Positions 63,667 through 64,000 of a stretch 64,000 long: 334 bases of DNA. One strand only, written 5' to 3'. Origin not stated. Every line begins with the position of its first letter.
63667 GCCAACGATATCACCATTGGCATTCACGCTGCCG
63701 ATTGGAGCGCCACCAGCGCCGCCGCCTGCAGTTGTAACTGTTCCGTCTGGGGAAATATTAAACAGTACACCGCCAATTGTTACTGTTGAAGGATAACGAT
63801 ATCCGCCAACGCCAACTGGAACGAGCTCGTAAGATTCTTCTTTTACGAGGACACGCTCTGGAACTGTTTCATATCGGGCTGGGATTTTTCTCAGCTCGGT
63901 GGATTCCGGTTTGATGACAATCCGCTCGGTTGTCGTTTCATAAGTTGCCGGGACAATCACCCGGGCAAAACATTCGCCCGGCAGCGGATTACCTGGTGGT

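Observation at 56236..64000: Giant envelope protein written once in acid and once in base: ~44 acidic and ~45 basic copies of the same 23-aa unit, then a peptidoglycan-binding domain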

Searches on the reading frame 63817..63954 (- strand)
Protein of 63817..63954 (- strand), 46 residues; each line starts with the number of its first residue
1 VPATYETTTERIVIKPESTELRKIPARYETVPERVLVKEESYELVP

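Call 30: search_protein_representatives(alignment_id=A3)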
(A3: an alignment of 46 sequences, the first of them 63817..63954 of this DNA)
Query: 46 sequences, 46 profile positions. Proteins with E-value up to 0.001 (for the whole library): 1912; up to 1e-10: 1140; up to 1e-30: 226. The best 150 are listed.
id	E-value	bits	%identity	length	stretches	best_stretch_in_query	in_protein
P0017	3.0e-96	331.1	-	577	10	1-45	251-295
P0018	7.1e-84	291.6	-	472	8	1-45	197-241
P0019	3.9e-80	279.6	-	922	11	1-42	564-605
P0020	2.2e-75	264.4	-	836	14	1-44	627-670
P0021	4.2e-71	250.7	-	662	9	1-45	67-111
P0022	1.0e-68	243.0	-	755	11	2-43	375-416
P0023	5.1e-65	231.2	-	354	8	1-43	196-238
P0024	8.1e-65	230.5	-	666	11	1-43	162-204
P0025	9.7e-65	230.3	-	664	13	1-44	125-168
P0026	9.7e-65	230.3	-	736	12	1-44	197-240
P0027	1.8e-63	226.2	-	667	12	1-46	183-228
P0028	6.6e-61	218.0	-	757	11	1-44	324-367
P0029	1.5e-60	216.9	-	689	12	3-45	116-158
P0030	4.5e-59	212.1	-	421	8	1-46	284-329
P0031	1.7e-58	210.3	-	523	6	1-46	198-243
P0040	3.0e-53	193.5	-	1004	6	3-35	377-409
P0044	1.1e-50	185.3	-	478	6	1-45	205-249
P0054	1.1e-47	175.7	-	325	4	1-46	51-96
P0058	9.7e-47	172.7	-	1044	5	1-46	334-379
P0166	7.3e-35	134.7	-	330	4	1-45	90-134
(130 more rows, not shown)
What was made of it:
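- On Two-array PG_binding_1 repeat family (unnamed; 'peptidoglycan-binding protein'): A profile built from the window's units retrieves 1,912 family proteins (call 30).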

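Call 35: list_cluster_members(proteins=[P0018, P0023, P0030, P0031, P0040, P0021, P0025, P0017])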
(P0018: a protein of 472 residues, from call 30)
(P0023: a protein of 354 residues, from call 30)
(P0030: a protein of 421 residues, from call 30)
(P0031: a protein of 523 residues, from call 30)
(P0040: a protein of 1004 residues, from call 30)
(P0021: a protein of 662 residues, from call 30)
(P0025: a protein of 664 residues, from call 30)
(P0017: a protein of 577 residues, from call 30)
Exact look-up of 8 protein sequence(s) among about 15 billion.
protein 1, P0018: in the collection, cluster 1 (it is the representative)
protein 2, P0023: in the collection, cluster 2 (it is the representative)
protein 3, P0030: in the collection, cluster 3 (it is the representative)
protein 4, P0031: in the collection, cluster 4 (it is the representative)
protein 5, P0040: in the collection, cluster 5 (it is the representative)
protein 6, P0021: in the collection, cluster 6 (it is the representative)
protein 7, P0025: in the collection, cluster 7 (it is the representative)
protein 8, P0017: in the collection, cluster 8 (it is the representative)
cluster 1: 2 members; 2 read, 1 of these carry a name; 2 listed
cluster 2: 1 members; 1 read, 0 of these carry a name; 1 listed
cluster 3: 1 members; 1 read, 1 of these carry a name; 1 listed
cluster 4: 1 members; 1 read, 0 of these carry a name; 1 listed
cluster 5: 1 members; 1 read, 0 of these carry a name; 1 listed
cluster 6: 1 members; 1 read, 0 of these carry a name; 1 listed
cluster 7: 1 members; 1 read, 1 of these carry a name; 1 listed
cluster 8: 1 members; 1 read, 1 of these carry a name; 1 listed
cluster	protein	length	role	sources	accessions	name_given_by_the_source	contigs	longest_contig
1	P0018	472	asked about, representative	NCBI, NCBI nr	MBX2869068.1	MAG: peptidoglycan-binding protein [Acidiferrobacterales bacterium] | peptidoglycan-binding protein [Acidiferrobacterales bacterium]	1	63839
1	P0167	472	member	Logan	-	-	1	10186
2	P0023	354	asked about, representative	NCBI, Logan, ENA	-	-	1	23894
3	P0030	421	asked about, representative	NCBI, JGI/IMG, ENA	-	regulator of extracellular matrix RemA (YlzA/DUF370 family)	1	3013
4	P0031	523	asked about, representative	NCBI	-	-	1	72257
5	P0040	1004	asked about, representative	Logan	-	-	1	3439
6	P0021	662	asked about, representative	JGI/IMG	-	-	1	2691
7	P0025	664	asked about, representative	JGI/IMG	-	outer membrane protein OmpA-like peptidoglycan-associated protein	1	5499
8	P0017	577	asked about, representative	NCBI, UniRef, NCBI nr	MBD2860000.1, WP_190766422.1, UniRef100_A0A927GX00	peptidoglycan-binding protein [Spongiibacter sp. KMU-158] | Peptidoglycan-binding protein n=1 Tax=Spongiibacter pelagi TaxID=2760804 ... | peptidoglycan-binding protein [Spongiibacter pelagi]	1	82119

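Call 39: find_homologous_proteins(query=P0166, max_evalue=0.00001)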
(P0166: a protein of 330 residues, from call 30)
Query P0166 (330 aa): 294 proteins with E <= 0.00001 among 8000 candidates; the best 120 are listed.
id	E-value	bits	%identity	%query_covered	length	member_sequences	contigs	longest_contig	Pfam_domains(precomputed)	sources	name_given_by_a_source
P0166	2.8e-203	692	100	100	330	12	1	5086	PF01471.24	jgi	jgi:hypothetical protein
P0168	2.3e-151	521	75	100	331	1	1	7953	PF01471.24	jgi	jgi:hypothetical protein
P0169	5.6e-151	520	76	100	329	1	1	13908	PF01471.24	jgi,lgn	jgi:hypothetical protein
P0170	2.3e-118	413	60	98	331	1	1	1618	PF01471.24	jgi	jgi:hypothetical protein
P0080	5.4e-97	343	56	92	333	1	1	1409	PF01471.24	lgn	-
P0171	8.4e-91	323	45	98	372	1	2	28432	PF01471.24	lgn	-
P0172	1.1e-87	312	45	98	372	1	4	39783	PF01471.24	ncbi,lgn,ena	-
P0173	2.3e-87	311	45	98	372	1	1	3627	PF01471.24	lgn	-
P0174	4.2e-86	307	51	94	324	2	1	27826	PF01471.24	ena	-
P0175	5.8e-86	307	52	90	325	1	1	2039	PF01471.24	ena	-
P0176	5.3e-85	304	51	96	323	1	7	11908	PF01471.24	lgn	-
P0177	6.6e-85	303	50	99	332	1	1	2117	PF01471.24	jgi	jgi:hypothetical protein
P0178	3.2e-84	301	45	98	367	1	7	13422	PF01471.24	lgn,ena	-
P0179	4.8e-84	300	53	99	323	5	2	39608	PF01471.24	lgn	-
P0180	7.7e-84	300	51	99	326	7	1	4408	PF01471.24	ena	-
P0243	1.2e-74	270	49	90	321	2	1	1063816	PF01471.24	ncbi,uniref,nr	ncbi:peptidoglycan-binding domain-containing protein [Hyphomonas johnsonii]|uniref:Peptidoglycan-bin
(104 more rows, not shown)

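Call 41: find_encoding_contigs(protein=P0243, flank=6000, max_places=2)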
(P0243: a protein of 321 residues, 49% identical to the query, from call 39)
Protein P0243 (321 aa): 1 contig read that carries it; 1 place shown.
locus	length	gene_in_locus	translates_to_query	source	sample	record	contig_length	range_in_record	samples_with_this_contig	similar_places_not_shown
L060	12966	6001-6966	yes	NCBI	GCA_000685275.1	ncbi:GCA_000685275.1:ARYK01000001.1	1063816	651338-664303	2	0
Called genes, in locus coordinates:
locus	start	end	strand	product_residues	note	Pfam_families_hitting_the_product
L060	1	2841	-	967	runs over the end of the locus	PF28492:Beta_helix_4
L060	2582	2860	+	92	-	-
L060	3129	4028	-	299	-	PF07676:PD40 (faint)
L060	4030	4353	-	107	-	PF01381:HTH_3, PF12844:HTH_19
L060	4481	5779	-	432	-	PF00206:Lyase_1, PF10397:ADSL_C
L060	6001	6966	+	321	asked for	PF01471:PG_binding_1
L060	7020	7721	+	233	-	PF01988:VIT1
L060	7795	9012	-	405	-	PF00180:Iso_dh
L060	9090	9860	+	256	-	PF00588:SpoU_methylase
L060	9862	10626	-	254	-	PF00378:ECH_1, PF16113:ECH_2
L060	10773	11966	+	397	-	PF02771:Acyl-CoA_dh_N, PF02770:Acyl-CoA_dh_M, PF00441:Acyl-CoA_dh_1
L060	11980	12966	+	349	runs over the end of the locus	PF02771:Acyl-CoA_dh_N, PF00441:Acyl-CoA_dh_1, PF08028:Acyl-CoA_dh_2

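Call 44: search_protein_families(library=pfam, proteins=[P0021, P0040, P0022, P0017], max_evalue=0.001)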
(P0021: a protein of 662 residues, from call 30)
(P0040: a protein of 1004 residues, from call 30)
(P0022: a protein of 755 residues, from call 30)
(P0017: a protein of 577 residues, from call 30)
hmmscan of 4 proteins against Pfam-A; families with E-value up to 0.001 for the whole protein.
P0021 (662 aa): 0 families

P0040 (1004 aa): 2 families
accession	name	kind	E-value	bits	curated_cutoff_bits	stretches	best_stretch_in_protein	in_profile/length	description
PF25106.1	VWA_4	-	3.4e-13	49.9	27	1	761-904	2-135/169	von Willebrand factor A domain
PF13519.12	VWA_2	-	9.4e-06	26.7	27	1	762-853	2-90/107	von Willebrand factor type A domain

P0022 (755 aa): 3 families
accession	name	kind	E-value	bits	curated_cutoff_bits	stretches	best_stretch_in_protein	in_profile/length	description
PF01471.23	PG_binding_1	-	1e-10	42.1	23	1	453-505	4-57/57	Putative peptidoglycan binding domain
PF00188.32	CAP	-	1.3e-05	26.5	21.1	1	642-736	12-101/117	Cysteine-rich secretory protein family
PF08823.16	PG_binding_2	-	0.00025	21.7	21.1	0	452-492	16-56/74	Putative peptidoglycan binding domain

P0017 (577 aa): 2 families
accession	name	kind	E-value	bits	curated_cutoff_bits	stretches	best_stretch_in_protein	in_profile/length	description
PF01471.23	PG_binding_1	-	2.4e-16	60.1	23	1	518-572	3-57/57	Putative peptidoglycan binding domain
PF13306.12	LRR_5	-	0.00017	21.9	27.7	0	201-299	14-110/127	BspA type Leucine rich repeat region (6 copies)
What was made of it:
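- Tried and rejected: None was found (calls 41, 44).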

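Call 50: predict_structure(alignment_id=A5)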
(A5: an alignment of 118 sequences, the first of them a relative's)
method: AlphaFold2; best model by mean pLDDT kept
length: 330 residues; sequences in the alignment: 118
mean_pLDDT: 74.8   pTM: 0.60
mean pLDDT of the five models: 74.8, 74.5, 74.4, 73.8, 70.7
residues with pLDDT >= 90: 129; 70-90: 67; 50-70: 57; < 50: 77
segments of 3 or more residues with pLDDT < 50: 73-102, 148-152, 154-157, 198-229
pLDDT, mean of each block of 10 residues (from residue 1): 61 69 69 93 83 88 67 44 43 45 54 88 96 93 58 49 86 95 87 53 42 45 47 69 88 85 95 98 98 96 97 94 95
secondary structure, 60 per line:
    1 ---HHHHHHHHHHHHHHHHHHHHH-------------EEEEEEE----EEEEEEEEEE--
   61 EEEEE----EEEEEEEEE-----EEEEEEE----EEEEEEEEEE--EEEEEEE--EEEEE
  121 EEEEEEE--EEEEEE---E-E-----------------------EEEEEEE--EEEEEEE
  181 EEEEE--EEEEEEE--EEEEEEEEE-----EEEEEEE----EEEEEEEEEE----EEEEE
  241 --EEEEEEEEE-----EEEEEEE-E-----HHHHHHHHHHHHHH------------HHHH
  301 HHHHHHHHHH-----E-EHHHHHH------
elements in order: H4-24 E38-44 E49-58 E61-65 E70-78 E84-90 E95-104 E107-113 E116-127 E130-135 E165-171 E174-185 E188-194 E197-205 E211-217 E222-231 E236-240 E243-251 E257-263 H271-284 H297-310 H319-324
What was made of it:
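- AlphaFold strand segments of that relative are mirror images under i+j = 300 (call 50). The short-relative model is confident only at the ends of the arrays (pLDDT below 50 in the middle units), and I had no coordinates or PAE (call 50).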

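Call 54: fold_search(model_id=the predicted structure, library=pdb)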
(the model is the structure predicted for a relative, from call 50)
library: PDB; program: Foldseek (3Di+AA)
matches with E <= 10: 341; with E <= 0.001: 0
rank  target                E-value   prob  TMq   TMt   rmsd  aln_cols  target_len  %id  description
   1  6rb9_A                3.4e-02  0.10  0.09  0.10  40.1       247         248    9  The pore structure of Clostridium perfringens epsilon toxin (released 2019-06-19)
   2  8jx3_A                7.9e-02  0.08  0.08  0.08  42.1       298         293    9  alpha-Hemolysin(G122S/K147R/K237C)-SpyTag/SpyCatcher head to head 14-mer (released 2024-07-03)
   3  4h56_A                1.1e-01  0.07  0.07  0.08  41.7       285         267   10  Crystal structure of the Clostridium perfringens NetB toxin in the membrane inserted form (released 2012-12-26)
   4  8jx2_A                1.3e-01  0.07  0.08  0.08  42.5       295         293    8  alpha-Hemolysin(G122S/K147R)-SpyTag/SpyCatcher head to head 14-mer (released 2024-07-03)
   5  6qz9_0A               1.8e-01  0.05  0.06  0.06  44.9       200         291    8  The cryo-EM structure of the collar complex and tail axis in bacteriophage phi29 (released 2019-06-12)
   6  6tci                  1.9e-01  1.00  0.16  0.68   1.1        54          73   37  The crystal structure of SleB N-terminal domain (released 2020-11-18)
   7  7ahl_A                1.9e-01  0.06  0.08  0.08  41.3       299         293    9  ALPHA-HEMOLYSIN FROM STAPHYLOCOCCUS AUREUS (released 1998-01-14)
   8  2xha_A                1.9e-01  0.02  0.05  0.07  38.5       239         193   12  Crystal Structure of Domain 2 of Thermotoga maritima N-utilization Substance G (NusG) (released 2011-06-29)
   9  3m4d_A                2.0e-01  0.05  0.06  0.07  40.0       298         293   10  Crystal structure of the M113N mutant of alpha-hemolysin (released 2010-05-05)
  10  7qvd                  2.1e-01  1.00  0.18  0.16   3.6        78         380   29  X-ray structure of the lytic transglycosylase SltB2 from Pseudomonas aeruginosa (released 2023-08-16)
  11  4tw1_E                2.1e-01  0.04  0.07  0.07  44.8       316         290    8  Crystal structure of the octameric pore complex of the Staphylococcus aureus Bi-component Toxin LukGH (released 2014-11-12)
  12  2ztb_A                2.5e-01  0.04  0.06  0.07  47.8       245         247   12  Crystal structure of the parasporin-2 Bacillus thuringiensis toxin that recognizes cancer cells (released 2009-01-13)
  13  2qqp_A                2.5e-01  0.02  0.05  0.04  34.8       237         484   10  Crystal Structure of Authentic Providence Virus (released 2009-01-20)
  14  3m3r_A                3.2e-01  0.03  0.06  0.07  41.6       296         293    9  Crystal structure of the M113F alpha-hemolysin mutant complexed with beta-cyclodextrin (released 2010-05-05)
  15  9lkk_G                3.4e-01  0.05  0.06  0.10  35.3       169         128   11  Crystal structure of C1ql1-gC1q hexamer (released 2025-12-17)
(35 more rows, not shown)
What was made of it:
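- On Beta-solenoid repeat proteins (curli, ice-nucleation, antifreeze): Foldseek on the short-relative model gave best E = 0.03 and TM below 0.1 (call 54).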

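Call 67: search_solved_structures(query=A5, max_evalue=1)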
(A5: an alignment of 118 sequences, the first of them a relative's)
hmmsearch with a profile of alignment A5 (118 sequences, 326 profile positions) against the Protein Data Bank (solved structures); distinct sequences matched with E-value up to 1: 28.
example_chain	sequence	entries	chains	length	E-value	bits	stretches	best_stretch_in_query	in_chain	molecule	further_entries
6tci_A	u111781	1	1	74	3.1e-07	32.9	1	266-316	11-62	Spore cortex-lytic enzyme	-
4xxt_A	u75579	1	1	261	3.8e-07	32.6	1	267-322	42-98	Fusion of predicted Zn-dependent amidase/peptidase (Cell wall hydrolase/DD-carboxypeptidas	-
4fet_B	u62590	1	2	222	3e-06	29.7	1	266-315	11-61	Spore cortex-lytic enzyme prepeptide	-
5tv7_A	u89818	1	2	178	4.1e-05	25.9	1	268-322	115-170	Putative peptidoglycan-binding/hydrolysing protein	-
4lpq_A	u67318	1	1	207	0.00015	24.1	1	270-310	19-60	ErfK/YbiS/YcfS/YnhG family protein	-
8da2_A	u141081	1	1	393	0.0002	23.6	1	286-322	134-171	L,D-transpeptidase family protein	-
7rum_A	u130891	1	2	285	0.00041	22.7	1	270-311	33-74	Endolysin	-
4nso_A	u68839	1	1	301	0.00081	21.7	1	267-305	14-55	Effector protein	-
1lbu_A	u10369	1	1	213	0.0014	20.9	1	281-312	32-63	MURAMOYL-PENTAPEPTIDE CARBOXYPEPTIDASE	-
9xps_S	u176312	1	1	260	0.0026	20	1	270-311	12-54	Endolysin gp144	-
3bkh_A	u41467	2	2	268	0.0027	19.9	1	270-311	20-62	lytic transglycosylase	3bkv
7qvd_A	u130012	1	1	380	0.0038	19.5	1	272-309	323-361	Lytic murein transglycosylase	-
5ao8_A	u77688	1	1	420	0.023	16.9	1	272-310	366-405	SOLUBLE LYTIC TRANGLYCOSILASE B3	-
5anz_A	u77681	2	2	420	0.023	16.9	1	272-310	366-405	SOLUBLE LYTIC TRANSGLYCOSYLASE B3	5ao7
5nm7_G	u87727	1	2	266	0.037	16.2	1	270-312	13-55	Peptidoglycan-binding domain 1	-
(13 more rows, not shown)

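Call 68: search_solved_structures(query=A3, max_evalue=10)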
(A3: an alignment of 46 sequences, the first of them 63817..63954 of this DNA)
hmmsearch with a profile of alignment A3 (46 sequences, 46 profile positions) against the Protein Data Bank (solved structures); distinct sequences matched with E-value up to 10: 1.
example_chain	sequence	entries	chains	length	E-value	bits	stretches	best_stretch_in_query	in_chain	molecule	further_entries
3t6o_A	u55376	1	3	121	0.54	13.4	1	12-42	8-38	Sulfate transporter/antisigma-factor antagonist STAS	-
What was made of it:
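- On Beta-solenoid repeat proteins (curli, ice-nucleation, antifreeze): No PDB sequence hit for the unit profile (call 68).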
